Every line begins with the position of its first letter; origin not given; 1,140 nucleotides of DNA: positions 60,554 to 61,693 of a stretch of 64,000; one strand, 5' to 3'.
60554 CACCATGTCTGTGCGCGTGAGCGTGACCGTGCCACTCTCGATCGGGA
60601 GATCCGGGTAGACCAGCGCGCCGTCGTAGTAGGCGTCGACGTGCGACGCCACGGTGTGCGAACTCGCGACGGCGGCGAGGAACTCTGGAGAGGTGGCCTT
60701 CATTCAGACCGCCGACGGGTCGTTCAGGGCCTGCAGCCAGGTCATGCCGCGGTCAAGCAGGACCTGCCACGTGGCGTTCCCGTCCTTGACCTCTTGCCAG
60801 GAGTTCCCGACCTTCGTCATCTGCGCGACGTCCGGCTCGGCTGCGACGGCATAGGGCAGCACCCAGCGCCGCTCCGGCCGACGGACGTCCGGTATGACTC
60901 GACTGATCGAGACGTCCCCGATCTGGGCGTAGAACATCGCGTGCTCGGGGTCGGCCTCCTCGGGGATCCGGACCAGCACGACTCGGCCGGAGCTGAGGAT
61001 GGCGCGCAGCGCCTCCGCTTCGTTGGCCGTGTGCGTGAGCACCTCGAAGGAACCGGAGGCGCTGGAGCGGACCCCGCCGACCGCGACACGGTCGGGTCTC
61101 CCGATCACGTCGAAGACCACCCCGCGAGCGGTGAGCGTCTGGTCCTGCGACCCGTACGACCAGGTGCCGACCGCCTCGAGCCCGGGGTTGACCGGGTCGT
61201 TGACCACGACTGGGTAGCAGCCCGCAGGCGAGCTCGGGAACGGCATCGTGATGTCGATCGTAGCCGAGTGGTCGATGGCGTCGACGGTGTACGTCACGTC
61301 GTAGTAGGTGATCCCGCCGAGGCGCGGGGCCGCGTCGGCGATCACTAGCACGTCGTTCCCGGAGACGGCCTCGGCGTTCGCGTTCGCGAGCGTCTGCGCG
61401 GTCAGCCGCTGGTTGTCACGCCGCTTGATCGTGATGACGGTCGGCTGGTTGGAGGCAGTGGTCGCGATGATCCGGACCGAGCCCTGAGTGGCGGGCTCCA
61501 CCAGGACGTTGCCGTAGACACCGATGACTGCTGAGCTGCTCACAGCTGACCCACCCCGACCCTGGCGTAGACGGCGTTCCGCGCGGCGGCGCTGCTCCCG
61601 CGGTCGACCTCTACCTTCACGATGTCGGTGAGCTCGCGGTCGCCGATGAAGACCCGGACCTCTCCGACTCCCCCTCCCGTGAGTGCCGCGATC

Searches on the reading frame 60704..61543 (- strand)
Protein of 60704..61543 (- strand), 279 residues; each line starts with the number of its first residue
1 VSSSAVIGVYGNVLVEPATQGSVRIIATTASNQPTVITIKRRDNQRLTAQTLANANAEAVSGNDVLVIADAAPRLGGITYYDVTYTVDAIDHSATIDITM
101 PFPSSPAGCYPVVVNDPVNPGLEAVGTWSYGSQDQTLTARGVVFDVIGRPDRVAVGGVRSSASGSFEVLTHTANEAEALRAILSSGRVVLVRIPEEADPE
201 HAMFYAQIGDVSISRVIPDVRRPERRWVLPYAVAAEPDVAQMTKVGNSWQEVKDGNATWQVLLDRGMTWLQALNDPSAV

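Call 14: search_protein_families(library=phrogs, proteins=[window:60704-61543:-], max_evalue=0.00001)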
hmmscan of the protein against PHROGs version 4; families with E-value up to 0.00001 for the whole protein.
window:60704-61543:- (279 aa): 1 family
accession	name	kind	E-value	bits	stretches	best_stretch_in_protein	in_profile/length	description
phrog_16363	-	unknown function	2.6e-24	86.5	1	15-273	495-753/757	-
